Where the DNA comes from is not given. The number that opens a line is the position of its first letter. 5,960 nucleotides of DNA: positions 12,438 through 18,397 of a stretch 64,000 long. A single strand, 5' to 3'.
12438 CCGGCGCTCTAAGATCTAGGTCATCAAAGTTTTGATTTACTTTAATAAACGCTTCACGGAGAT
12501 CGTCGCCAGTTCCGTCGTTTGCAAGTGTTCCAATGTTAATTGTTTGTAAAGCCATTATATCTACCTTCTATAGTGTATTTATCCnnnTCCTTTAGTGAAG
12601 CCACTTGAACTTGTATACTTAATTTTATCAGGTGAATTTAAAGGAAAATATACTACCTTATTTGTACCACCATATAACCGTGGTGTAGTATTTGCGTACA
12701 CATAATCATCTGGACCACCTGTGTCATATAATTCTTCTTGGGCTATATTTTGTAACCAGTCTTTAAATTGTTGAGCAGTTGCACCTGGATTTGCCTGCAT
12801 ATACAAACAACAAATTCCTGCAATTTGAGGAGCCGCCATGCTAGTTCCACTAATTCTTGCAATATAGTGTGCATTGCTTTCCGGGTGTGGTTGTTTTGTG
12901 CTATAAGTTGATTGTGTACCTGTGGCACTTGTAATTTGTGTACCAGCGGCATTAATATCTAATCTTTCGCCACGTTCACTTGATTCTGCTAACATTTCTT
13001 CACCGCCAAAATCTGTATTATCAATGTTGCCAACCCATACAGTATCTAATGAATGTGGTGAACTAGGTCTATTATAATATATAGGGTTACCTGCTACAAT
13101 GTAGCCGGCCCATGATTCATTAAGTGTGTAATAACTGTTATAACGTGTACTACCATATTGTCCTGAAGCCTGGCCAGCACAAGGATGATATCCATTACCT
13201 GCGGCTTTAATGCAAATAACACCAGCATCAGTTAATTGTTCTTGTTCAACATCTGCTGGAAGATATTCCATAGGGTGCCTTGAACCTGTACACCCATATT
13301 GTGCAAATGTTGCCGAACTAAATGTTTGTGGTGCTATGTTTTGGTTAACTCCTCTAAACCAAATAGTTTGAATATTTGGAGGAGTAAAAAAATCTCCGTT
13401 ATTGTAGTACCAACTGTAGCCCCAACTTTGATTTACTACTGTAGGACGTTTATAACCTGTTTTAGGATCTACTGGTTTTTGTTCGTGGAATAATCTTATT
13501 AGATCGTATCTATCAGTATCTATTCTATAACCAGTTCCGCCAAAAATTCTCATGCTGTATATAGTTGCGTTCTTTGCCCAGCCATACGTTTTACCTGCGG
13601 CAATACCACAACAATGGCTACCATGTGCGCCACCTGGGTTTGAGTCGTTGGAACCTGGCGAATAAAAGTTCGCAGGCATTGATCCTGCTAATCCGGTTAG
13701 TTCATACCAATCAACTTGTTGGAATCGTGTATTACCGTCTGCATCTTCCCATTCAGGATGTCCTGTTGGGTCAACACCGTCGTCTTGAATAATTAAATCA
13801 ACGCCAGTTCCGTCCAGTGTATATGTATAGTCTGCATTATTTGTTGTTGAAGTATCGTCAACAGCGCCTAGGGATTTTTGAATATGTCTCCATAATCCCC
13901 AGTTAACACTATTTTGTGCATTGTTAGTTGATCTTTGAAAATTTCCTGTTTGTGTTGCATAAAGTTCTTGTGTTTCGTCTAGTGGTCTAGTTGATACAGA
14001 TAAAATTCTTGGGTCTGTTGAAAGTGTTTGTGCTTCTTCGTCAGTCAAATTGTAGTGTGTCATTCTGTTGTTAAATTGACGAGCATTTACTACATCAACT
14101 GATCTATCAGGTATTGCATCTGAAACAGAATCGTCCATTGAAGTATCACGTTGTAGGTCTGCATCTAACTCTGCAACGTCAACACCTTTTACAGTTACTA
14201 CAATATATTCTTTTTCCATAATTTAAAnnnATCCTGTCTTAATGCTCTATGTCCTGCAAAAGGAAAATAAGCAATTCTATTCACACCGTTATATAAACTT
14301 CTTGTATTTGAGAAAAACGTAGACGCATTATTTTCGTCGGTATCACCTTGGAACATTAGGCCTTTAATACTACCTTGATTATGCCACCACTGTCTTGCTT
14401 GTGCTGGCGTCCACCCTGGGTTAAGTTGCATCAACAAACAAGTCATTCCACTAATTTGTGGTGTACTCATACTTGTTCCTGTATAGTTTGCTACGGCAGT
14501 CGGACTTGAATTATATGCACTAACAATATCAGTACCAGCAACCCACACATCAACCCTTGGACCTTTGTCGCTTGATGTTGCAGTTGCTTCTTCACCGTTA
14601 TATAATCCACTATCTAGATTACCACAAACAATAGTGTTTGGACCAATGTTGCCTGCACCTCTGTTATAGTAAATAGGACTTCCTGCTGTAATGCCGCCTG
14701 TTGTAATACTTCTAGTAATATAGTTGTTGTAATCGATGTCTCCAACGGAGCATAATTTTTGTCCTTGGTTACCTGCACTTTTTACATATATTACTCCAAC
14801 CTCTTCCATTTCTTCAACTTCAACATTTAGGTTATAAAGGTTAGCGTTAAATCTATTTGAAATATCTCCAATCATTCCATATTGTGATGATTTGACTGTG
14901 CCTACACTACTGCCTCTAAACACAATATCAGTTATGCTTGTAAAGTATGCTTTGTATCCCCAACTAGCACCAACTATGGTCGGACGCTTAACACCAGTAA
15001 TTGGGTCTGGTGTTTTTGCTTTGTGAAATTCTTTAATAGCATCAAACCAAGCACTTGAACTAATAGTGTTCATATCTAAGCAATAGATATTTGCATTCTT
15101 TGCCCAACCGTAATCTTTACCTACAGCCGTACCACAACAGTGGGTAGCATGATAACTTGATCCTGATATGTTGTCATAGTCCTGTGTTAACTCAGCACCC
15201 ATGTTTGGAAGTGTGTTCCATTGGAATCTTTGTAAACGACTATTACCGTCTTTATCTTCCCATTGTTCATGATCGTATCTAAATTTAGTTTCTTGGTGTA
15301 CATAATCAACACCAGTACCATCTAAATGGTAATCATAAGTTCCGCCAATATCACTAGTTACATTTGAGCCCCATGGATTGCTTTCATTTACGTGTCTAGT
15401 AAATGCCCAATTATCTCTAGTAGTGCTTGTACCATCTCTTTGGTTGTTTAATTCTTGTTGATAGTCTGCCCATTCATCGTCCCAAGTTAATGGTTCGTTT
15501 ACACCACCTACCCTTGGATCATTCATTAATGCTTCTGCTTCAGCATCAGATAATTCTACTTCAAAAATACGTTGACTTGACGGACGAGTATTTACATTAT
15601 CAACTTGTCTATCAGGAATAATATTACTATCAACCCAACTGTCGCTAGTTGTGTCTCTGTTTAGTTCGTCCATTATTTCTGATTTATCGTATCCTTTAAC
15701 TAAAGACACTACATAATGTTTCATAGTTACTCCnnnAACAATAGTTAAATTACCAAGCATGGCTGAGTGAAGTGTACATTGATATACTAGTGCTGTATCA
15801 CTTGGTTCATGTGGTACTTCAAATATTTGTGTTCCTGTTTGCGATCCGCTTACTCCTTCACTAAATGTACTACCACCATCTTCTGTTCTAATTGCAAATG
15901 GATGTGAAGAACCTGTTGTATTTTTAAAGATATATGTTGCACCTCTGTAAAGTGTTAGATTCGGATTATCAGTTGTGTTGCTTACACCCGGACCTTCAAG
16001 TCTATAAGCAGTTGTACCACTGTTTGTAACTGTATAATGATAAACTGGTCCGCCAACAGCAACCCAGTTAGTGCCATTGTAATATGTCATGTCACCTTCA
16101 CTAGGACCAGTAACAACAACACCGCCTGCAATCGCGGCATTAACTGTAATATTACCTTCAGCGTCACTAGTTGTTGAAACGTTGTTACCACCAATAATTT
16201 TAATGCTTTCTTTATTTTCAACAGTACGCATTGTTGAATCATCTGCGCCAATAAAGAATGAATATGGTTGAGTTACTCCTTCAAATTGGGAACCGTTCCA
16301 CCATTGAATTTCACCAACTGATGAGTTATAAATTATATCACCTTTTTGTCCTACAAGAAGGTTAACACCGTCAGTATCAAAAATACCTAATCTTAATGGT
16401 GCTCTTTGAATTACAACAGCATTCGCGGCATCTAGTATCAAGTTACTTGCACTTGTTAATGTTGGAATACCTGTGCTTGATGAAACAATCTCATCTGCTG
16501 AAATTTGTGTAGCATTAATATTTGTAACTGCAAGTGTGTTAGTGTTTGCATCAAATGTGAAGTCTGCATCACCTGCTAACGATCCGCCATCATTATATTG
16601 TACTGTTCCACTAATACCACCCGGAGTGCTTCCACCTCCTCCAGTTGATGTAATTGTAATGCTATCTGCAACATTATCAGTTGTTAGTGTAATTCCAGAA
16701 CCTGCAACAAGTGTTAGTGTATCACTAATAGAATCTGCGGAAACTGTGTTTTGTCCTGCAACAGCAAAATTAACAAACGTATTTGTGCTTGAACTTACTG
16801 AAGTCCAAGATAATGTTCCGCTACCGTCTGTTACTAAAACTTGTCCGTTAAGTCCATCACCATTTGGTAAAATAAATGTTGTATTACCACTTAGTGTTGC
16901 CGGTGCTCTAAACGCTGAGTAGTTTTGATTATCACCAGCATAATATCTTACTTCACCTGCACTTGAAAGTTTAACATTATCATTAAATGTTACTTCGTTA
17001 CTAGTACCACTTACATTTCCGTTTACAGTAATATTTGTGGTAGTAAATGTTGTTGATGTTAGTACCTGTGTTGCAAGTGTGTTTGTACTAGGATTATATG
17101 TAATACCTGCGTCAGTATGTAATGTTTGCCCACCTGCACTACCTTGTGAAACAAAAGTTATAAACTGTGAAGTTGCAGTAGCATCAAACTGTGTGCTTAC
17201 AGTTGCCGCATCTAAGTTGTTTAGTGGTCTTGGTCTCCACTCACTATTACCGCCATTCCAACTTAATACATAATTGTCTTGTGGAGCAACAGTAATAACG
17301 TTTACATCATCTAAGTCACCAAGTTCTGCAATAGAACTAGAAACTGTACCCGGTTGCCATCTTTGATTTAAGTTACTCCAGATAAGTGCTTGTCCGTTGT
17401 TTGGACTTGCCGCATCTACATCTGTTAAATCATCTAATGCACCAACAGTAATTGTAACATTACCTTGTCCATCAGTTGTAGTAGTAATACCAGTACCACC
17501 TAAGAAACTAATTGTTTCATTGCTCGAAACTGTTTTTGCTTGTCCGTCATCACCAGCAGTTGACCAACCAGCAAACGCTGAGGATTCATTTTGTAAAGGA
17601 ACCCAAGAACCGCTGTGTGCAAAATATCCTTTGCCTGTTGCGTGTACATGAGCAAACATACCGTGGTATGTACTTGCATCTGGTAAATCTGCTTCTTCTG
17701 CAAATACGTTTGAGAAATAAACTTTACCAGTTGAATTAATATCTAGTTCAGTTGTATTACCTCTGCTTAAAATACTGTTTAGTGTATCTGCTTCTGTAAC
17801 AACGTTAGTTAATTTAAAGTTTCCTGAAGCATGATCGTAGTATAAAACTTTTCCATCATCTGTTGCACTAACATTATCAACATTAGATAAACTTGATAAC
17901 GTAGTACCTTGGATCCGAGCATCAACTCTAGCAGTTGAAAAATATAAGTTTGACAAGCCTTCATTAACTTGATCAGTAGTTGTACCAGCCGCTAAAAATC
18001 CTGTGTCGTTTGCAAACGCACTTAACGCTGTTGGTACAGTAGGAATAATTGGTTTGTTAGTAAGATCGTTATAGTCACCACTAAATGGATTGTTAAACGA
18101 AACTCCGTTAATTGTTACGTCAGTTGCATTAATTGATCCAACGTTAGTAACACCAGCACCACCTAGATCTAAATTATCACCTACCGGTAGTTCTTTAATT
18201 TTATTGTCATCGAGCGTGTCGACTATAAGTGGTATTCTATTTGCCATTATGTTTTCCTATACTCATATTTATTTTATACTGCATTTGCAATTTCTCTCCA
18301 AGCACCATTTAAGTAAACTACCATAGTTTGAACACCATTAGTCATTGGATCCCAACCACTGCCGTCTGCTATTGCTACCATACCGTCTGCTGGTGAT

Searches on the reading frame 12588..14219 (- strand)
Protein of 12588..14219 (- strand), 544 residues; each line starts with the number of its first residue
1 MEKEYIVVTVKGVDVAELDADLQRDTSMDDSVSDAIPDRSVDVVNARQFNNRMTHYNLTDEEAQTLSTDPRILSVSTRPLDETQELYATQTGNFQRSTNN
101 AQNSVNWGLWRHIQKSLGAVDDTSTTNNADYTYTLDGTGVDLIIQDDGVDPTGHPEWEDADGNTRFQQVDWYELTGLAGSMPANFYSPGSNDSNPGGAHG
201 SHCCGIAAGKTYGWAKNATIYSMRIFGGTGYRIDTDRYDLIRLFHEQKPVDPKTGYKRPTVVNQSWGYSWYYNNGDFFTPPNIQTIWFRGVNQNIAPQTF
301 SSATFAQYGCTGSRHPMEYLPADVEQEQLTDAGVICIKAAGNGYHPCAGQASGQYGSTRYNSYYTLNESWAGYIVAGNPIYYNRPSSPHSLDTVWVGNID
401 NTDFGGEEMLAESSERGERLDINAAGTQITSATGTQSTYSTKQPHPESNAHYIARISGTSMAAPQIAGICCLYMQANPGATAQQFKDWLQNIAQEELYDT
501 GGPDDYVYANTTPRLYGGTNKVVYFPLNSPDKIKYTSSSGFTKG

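Call 64: search_protein_families(library=phrogs, proteins=[window:12588-14219:-], max_evalue=0.00001)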
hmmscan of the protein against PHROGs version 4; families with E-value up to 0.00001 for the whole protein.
window:12588-14219:- (544 aa): 2 families
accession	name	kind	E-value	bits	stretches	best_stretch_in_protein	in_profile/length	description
phrog_9158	-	unknown function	5.1e-72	244.6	1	1-514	4-536/696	-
phrog_3677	-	other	9e-21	74.4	1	121-489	576-823/1125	protease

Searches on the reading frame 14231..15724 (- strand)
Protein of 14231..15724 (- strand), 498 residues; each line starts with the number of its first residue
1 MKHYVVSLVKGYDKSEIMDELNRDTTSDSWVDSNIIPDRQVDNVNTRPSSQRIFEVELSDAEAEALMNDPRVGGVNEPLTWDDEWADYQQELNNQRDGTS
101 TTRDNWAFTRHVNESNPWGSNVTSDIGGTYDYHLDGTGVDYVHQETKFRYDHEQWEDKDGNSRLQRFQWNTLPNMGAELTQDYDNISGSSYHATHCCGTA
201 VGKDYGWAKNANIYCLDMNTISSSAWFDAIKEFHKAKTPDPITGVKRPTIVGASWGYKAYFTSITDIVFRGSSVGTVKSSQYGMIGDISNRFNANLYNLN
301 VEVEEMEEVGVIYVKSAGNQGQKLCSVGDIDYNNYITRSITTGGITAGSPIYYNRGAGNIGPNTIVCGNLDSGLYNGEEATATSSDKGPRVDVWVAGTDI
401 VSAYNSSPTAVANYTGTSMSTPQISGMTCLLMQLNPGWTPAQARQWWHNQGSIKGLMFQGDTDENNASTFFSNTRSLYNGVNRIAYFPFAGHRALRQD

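Call 64: search_protein_families(library=phrogs, proteins=[window:14231-15724:-], max_evalue=0.00001)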
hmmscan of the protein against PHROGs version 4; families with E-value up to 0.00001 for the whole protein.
window:14231-15724:- (498 aa): 2 families
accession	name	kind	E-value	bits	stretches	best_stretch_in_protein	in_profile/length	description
phrog_9158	-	unknown function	1.8e-56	193.3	1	2-469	6-536/696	-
phrog_3677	-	other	6.4e-19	68.3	1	128-445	596-821/1125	protease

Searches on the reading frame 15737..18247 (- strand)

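Call 64: search_protein_families(library=phrogs, proteins=[window:15737-18247:-], max_evalue=0.00001)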
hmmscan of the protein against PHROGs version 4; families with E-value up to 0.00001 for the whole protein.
window:15737-18247:- (837 aa): 3 families
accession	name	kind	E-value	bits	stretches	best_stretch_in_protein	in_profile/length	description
phrog_677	-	tail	1.1e-46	161.1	1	485-837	218-409/412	baseplate wedge tail fiber protein connector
phrog_9729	-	tail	2.1e-21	77.2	1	113-285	441-601/750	tail fiber protein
phrog_32934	-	unknown function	9.4e-11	41.8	2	85-148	261-322/577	-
